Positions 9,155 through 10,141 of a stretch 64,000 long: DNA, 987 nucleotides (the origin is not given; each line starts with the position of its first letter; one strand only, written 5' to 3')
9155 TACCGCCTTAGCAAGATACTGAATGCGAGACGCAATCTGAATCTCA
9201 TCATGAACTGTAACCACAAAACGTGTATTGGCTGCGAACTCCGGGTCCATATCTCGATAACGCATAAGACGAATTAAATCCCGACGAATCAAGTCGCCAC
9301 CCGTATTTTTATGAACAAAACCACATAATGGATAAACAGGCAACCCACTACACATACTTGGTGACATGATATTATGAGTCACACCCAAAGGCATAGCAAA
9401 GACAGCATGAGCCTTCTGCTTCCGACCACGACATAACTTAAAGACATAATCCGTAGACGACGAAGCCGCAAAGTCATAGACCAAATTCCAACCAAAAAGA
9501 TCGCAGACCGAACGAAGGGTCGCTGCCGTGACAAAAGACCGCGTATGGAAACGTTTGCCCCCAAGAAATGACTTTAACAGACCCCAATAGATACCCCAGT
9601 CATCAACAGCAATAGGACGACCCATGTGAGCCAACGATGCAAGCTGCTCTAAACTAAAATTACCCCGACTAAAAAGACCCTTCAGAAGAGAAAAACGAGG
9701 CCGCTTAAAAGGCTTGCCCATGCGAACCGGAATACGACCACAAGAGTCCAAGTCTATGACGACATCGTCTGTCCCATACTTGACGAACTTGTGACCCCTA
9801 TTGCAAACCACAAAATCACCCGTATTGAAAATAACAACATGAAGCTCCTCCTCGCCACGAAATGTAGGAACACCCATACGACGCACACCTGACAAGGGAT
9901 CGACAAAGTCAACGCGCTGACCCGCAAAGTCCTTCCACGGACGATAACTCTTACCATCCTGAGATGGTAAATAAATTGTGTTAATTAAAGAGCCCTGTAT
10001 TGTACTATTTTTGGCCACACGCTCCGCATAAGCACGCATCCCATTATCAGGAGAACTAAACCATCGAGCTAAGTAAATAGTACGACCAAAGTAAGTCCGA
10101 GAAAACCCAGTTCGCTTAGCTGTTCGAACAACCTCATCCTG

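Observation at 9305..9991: Intein-like element splitting the QGTAAD motif of the family A DNA polymerase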

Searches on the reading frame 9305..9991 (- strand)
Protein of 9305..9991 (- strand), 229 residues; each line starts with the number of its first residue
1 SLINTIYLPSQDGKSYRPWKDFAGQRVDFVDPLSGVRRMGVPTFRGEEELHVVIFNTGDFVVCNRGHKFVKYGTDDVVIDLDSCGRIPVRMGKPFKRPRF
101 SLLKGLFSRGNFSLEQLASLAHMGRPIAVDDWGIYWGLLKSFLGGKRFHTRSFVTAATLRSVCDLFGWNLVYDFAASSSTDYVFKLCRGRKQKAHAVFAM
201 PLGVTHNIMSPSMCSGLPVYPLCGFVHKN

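Call 4: search_protein_families(library=pfam, proteins=[window:9305-9991:-], max_evalue=10)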
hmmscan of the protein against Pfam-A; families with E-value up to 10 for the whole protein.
window:9305-9991:- (229 aa): 0 families

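Call 6: search_dna_similar(query=window:9305-9991:-, collection=phages, mode=protein, max_rows=30, max_evalue=1)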
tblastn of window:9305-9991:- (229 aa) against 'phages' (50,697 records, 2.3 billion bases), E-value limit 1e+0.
No match.

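Call 16: search_solved_structures(query=A1, max_evalue=10, show_alignments=3)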
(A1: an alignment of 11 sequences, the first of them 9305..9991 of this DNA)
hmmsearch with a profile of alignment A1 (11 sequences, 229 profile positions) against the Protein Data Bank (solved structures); distinct sequences matched with E-value up to 10: 0.

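Call 22: search_protein_representatives(alignment_id=A1)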
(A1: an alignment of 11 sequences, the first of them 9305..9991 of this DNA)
Query: 11 sequences, 229 profile positions. Proteins with E-value up to 0.001 (for the whole library): 62; up to 1e-10: 53; up to 1e-30: 16. The best 62 are listed.
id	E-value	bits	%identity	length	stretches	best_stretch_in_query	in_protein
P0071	8.9e-110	382.1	-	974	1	1-229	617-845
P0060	1.0e-101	355.7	-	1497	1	1-229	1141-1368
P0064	1.6e-99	348.5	-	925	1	1-229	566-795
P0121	6.1e-72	258.3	-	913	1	1-229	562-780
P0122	2.2e-70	253.2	-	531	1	1-229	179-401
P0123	1.1e-62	228.0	-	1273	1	1-229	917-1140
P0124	3.5e-62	226.4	-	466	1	1-229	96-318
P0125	5.6e-61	222.4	-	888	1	1-229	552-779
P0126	1.7e-57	211.0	-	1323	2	1-229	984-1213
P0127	4.1e-56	206.5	-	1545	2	1-229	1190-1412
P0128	5.3e-54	199.6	-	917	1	1-229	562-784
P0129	5.3e-54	199.6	-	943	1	1-229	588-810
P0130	2.6e-51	190.8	-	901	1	1-229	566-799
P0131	6.1e-42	160.2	-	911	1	1-229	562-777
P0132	1.0e-41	159.4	-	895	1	18-229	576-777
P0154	1.5e-19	86.9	-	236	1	19-227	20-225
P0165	4.2e-13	65.8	-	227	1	4-227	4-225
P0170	4.4e-11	59.2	-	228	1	5-217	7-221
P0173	6.2e-09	52.2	-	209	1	26-200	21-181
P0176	4.0e-06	43.0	-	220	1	49-203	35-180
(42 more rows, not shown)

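Call 32: find_related_loci(query=P0154, collection=viral_contigs, flank=6000)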
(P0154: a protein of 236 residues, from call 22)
Query P0154 (236 aa) in viral_contigs; peptide patterns used: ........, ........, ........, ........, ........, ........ (x = any residue, [..] = any of these).
4 stretches matched a pattern, but none encodes a relative of the query by tblastn (E <= 1e-3).

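Call 34: find_encoding_contigs(protein=P0154, flank=6000, max_places=4)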
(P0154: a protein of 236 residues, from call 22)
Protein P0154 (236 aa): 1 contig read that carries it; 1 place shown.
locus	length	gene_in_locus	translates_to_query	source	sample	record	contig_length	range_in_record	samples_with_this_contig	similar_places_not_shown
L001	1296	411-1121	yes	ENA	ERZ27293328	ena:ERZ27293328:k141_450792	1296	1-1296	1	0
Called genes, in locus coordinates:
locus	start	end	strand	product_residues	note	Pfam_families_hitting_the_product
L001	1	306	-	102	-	?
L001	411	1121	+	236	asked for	-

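Call 35: find_encoding_contigs(protein=P0165, flank=6000, max_places=4)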
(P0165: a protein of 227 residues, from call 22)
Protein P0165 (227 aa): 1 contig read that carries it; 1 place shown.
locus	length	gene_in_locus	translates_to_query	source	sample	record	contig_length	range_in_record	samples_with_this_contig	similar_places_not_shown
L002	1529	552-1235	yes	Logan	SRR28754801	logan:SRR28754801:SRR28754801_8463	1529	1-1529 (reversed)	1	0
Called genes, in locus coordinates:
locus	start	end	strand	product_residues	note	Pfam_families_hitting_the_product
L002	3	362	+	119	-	?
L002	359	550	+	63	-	-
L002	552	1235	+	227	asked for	-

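Call 36: find_encoding_contigs(protein=P0176, flank=6000, max_places=4)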
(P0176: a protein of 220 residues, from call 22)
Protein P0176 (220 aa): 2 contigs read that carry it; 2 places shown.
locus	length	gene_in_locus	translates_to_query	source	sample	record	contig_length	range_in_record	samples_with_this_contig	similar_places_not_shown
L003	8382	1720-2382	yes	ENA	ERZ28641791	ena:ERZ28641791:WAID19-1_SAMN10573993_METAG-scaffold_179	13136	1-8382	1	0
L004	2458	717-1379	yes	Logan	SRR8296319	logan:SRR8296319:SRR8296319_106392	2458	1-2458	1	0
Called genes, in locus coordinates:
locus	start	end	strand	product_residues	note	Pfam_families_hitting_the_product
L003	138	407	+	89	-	-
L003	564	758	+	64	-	-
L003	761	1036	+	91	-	-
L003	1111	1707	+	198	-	-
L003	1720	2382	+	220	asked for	-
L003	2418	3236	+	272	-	-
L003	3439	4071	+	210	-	-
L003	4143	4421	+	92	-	PF16083:Phage_holin_3_3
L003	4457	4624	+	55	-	-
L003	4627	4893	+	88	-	-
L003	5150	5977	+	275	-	-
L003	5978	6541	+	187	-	-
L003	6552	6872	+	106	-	-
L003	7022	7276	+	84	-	-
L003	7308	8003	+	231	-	PF08346:AntA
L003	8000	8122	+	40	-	-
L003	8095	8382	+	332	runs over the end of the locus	PF00154:RecA_N, PF13481:AAA_25 (faint)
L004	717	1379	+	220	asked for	-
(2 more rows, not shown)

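Call 37: find_encoding_contigs(protein=P0173, flank=6000, max_places=4)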
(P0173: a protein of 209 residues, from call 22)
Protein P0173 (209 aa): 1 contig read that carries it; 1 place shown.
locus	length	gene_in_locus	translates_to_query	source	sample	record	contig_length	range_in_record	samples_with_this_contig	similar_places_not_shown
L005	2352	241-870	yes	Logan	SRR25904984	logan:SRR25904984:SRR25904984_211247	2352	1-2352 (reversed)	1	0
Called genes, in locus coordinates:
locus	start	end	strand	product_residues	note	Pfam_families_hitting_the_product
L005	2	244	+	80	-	?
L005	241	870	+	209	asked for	-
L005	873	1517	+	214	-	-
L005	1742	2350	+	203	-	?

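Call 38: predict_structure(alignment_id=A3)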
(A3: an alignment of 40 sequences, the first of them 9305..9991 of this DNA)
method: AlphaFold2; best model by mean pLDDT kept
length: 229 residues; sequences in the alignment: 40
mean_pLDDT: 95.3   pTM: 0.91
mean pLDDT of the five models: 95.3, 95.3, 94.9, 94.3, 94.1
residues with pLDDT >= 90: 204; 70-90: 25; 50-70: 0; < 50: 0
segments of 3 or more residues with pLDDT < 50: none
pLDDT, mean of each block of 10 residues (from residue 1): 97 96 97 91 98 98 97 95 97 91 81 95 96 95 97 98 97 97 97 97 98 93 94
secondary structure, 60 per line:
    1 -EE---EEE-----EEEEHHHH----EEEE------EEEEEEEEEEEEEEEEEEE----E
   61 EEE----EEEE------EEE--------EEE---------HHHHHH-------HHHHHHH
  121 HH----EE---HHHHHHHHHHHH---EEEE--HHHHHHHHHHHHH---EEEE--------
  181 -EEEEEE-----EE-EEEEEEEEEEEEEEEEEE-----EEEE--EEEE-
elements in order: E7-9 E15-18 H19-22 E27-30 E37-55 E60-63 E68-71 E78-80 E89-91 H101-106 H114-122 H132-143 E147-150 H153-165 E169-172 E182-187 E196-213 E219-222 E225-228

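Call 40: fold_search(model_id=the predicted structure, library=pdb)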
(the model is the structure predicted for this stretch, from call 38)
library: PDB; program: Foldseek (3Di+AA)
matches with E <= 10: 188; with E <= 0.001: 1
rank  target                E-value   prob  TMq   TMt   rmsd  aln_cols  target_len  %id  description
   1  6frg                  6.7e-04  1.00  0.45  0.62  11.4       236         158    9  Crystal structure of G-1F mutant of Ssp DnaB Mini-Intein variant M86 (released 2019-01-30)
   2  1am2                  1.2e-03  1.00  0.41  0.50  13.5       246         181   11  GYRA INTEIN FROM MYCOBACTERIUM XENOPI (released 1998-06-24)
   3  7qsu                  1.8e-03  0.99  0.41  0.29  11.9       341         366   10  Crystal structure of homing endonuclease-associated TliVMA intein (C1A, d333-339) (released 2022-03-30)
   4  6frh_A                2.4e-03  1.00  0.42  0.58   9.0       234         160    8  Crystal structure of Ssp DnaB Mini-Intein variant M86 (released 2019-01-30)
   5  4o1r                  3.4e-03  1.00  0.41  0.62  10.2       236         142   10  Crystal structure of NpuDnaB intein (released 2014-03-19)
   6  7qst                  4.2e-03  0.97  0.43  0.31  12.7       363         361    9  Crystal structure of homing endonuclease-associated PhoVMA intein (C1A) (released 2022-03-30)
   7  6mx6_A                4.7e-03  1.00  0.41  0.62  11.0       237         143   13  The Prp8 intein of Cryptococcus neoformans (released 2019-10-23)
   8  6mwy_A                7.0e-03  1.00  0.41  0.63  11.3       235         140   12  The Prp8 intein of Cryptococcus gattii (released 2019-11-06)
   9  1zd7_A                8.3e-03  1.00  0.42  0.58  10.4       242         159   11  1.7 Angstrom Crystal Structure Of Post-Splicing Form of a dnaE Intein from Synechocystis Sp. Pcc 6803 (released 2006-01-24)
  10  6frh_B                8.7e-03  1.00  0.39  0.57  10.7       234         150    8  Crystal structure of Ssp DnaB Mini-Intein variant M86 (released 2019-01-30)
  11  3nzm                  9.2e-03  1.00  0.43  0.57   9.9       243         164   10  Crystal structure of DNAE intein with N-extein in redox trap (released 2011-06-01)
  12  1mi8                  1.2e-02  1.00  0.44  0.68   5.4       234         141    6  2.0 Angstrom crystal structure of a DnaB intein from Synechocystis sp. PCC 6803 (released 2003-08-19)
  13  4gig                  1.3e-02  1.00  0.42  0.58   9.4       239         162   11  crystal structure of T69A mutant of trapped Dnae intein precursor (released 2013-03-06)
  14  4oz6_A                1.3e-02  0.99  0.41  0.53  11.6       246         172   10  Structure of the Branched Intermediate in Protein Splicing (released 2014-05-14)
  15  2lqm_MODEL_1_A        1.3e-02  0.85  0.27  0.34  12.4       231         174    8  Solution Structures of RadA intein from Pyrococcus horikoshii (released 2012-05-16)
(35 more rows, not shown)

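Call 52: fold_search(model_id=the predicted structure, library=viral)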
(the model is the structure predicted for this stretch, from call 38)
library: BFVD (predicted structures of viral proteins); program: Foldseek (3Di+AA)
matches with E <= 10: 554; with E <= 0.001: 100
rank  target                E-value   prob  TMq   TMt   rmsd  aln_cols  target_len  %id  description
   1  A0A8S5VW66            1.0e-12  1.00  0.77  0.16   4.2       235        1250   22  (no name in the UniProt tables at hand)
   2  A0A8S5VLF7            9.1e-08  1.00  0.53  0.16  10.7       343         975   10  (no name in the UniProt tables at hand)
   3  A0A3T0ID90            1.8e-07  1.00  0.57  0.16   9.3       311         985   12  (no name in the UniProt tables at hand)
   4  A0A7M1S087            6.4e-07  1.00  0.50  0.14  11.1       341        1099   12  Terminase [uncultured phage cr111_1]
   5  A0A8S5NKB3            6.4e-07  1.00  0.49  0.22  11.0       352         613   13  AAA domain protein [Siphoviridae sp. ctK0l2]
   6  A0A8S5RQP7            7.2e-07  1.00  0.50  0.16  11.7       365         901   11  (no name in the UniProt tables at hand)
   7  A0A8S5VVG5            7.6e-07  1.00  0.45  0.20  12.5       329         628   10  (no name in the UniProt tables at hand)
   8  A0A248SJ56            8.0e-07  1.00  0.47  0.24   9.6       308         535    9  (no name in the UniProt tables at hand)
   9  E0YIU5                1.1e-06  1.00  0.50  0.20  11.4       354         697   10  DOD-type homing endonuclease domain-containing protein [Lactococcus phage 949]
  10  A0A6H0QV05            1.1e-06  1.00  0.52  0.21   7.0       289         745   12  (no name in the UniProt tables at hand)
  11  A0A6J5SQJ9            1.3e-06  1.00  0.45  0.19  14.7       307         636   10  Ribonucleotide reductase large subunit, C-terminal (Fragment) [uncultured Caudovirales phage]
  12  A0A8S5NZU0            1.4e-06  1.00  0.51  0.20   7.2       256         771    9  Cas system-associated protein [Myoviridae sp. ctLnO19]
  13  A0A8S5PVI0            1.6e-06  1.00  0.51  0.17  10.9       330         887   11  Terminase large subunit [Siphoviridae sp. ctrAf3]
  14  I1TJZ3                1.8e-06  1.00  0.50  0.24   9.2       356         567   12  (no name in the UniProt tables at hand)
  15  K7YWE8                2.1e-06  1.00  0.56  0.21   7.8       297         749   11  DNA-directed DNA polymerase [Megavirus courdo11]
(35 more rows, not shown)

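Call 56: search_protein_families(library=pfam, alignment_id=A3, max_evalue=1)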
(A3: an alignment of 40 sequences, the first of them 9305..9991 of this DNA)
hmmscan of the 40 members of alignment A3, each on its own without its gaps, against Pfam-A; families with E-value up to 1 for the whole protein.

A. member 1, window:9305-9991:- (229 aa): 0 families

B. families by the number of members that match (of 40 scanned): 20 families
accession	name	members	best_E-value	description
PF22036.2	MoaF_like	2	0.029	MoaF-like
PF14733.11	ACDC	1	0.0045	AP2-coincident C-terminal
PF19239.5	GIY_YIG_domain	1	0.0054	GIY-YIG domain-containing protein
PF14516.12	AAA_35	1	0.012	AAA-like domain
PF04461.18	DUF520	1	0.03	Protein of unknown function (DUF520)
PF16514.10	NADH-UOR_E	1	0.031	putative NADH-ubiquinone oxidoreductase chain E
PF23868.1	Mmc1_C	1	0.056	Mmc1 C-terminal domain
PF11358.13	DUF3158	1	0.061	Protein of unknown function (DUF3158)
PF20811.2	PARG_cat_N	1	0.08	Poly (ADP-ribose) glycohydrolase (PARG), helical domain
PF17822.6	ARMH2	1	0.087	Armadillo-like helical domain-containing protein 2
PF07255.17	Benyvirus_14KDa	1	0.1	Benyvirus 14KDa protein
PF18220.6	BspA_v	1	0.11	Adhesin BspA variable domain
PF01912.23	eIF-6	1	0.11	eIF-6 family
PF10682.15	UL40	1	0.12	Glycoprotein of human cytomegalovirus HHV-5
PF06861.16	BALF1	1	0.13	BALF1 protein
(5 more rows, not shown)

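Call 57: search_protein_families(library=ncbifam, alignment_id=A3, max_evalue=1)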
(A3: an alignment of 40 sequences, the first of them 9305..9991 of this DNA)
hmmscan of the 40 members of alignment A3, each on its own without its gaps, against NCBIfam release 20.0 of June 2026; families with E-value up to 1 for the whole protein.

A. member 1, window:9305-9991:- (229 aa): 0 families

B. families by the number of members that match (of 40 scanned): 15 families
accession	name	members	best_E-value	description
NF045582.1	Npun_R2823_gen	1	0.00083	Npun_R2821/Npun_R2822 family protein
NF008390.0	PRK11188.1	1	0.0012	23S rRNA (uridine(2552)-2'-O)-methyltransferase RlmE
NF006083.0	PRK08229.1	1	0.0082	2-dehydropantoate 2-reductase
NF003258.0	PRK04219.1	1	0.018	50S ribosomal protein L5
NF002781.0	PRK02899.1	1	0.027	genetic competence negative regulator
NF002816.2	PRK02971.1-2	1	0.036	4-amino-4-deoxy-L-arabinose-phosphoundecaprenol flippase subunit ArnF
NF003819.0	PRK05412.1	1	0.039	YajQ family cyclic di-GMP-binding protein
NF047375.1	HeatShock_HspR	1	0.053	heat shock protein transcriptional repressor HspR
TIGR03019.1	pepcterm_femAB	1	0.055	FemAB family XrtA/PEP-CTERM system-associated protein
TIGR04018.1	Bthiol_YpdA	1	0.064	YpdA family putative bacillithiol disulfide reductase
NF010608.0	PRK14004.1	1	0.096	imidazole glycerol phosphate synthase subunit HisH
NF011929.0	PRK15400.1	1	0.15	lysine decarboxylase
NF041926.1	QatD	1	0.19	Qat anti-phage system TatD family nuclease QatD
NF045795.1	blaOXA-258_like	1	0.25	OXA-258 family carbapenem-hydrolyzing class D beta-lactamase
NF007227.0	PRK09645.1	1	0.41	sigma-70 family RNA polymerase sigma factor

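Call 58: search_protein_families(library=phrogs, proteins=[window:9305-9991:-, P0154, P0165, P0176, P0173, P0170], max_evalue=0.01)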
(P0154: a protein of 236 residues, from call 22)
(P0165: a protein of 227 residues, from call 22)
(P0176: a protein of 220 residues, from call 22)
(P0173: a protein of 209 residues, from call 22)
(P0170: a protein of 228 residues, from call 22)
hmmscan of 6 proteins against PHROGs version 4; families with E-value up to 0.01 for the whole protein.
window:9305-9991:- (229 aa): 0 families

P0154 (236 aa): 0 families

P0165 (227 aa): 0 families

P0176 (220 aa): 0 families

P0173 (209 aa): 0 families

P0170 (228 aa): 0 families

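Call 59: search_protein_families(library=pfam, proteins=[L003:1111-1707:+, L003:2418-3236:+, L003:3439-4071:+, L005:873-1517:+, L005:1742-2350:+, L002:3-362:+, L001:1-306:-, L003:761-1036:+], max_evalue=0.1)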
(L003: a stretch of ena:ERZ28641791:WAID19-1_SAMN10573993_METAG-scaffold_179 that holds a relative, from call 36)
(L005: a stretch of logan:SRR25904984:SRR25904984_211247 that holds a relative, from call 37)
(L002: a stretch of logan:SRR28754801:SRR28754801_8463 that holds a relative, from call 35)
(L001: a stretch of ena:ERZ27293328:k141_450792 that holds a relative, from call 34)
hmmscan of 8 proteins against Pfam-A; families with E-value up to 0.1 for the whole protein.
L003:1111-1707:+ (198 aa): 0 families

L003:2418-3236:+ (272 aa): 0 families

L003:3439-4071:+ (210 aa): 0 families

L005:873-1517:+ (214 aa): 0 families

L005:1742-2350:+ (203 aa): 0 families

L002:3-362:+ (119 aa): 2 families
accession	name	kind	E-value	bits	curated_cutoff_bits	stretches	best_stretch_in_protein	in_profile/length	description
PF02086.21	MethyltransfD12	-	7e-05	23.1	22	1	10-54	158-204/253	D12 class N6 adenine-specific DNA methyltransferase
PF23452.1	HPAT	-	0.045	13.6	23.9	1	50-85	71-109/307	Hydroxyproline O-arabinosyltransferase family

L001:1-306:- (102 aa): 3 families
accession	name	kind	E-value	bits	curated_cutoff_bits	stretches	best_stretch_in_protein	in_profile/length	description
PF13004.13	BACON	-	5e-11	42.9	25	1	23-76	7-61/61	Putative binding domain, N-terminal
PF19190.6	BACON_2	-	0.00023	21.4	25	1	25-75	41-91/94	Viral BACON domain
PF19079.5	CFSR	-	0.088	13.5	27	0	55-74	18-37/49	Collagen-flanked surface repeat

L003:761-1036:+ (91 aa): 1 family
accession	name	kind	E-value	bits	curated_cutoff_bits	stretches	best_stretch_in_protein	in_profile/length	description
PF04177.18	TAP42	-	0.038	13.6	26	1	22-55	140-174/346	TAP42-like family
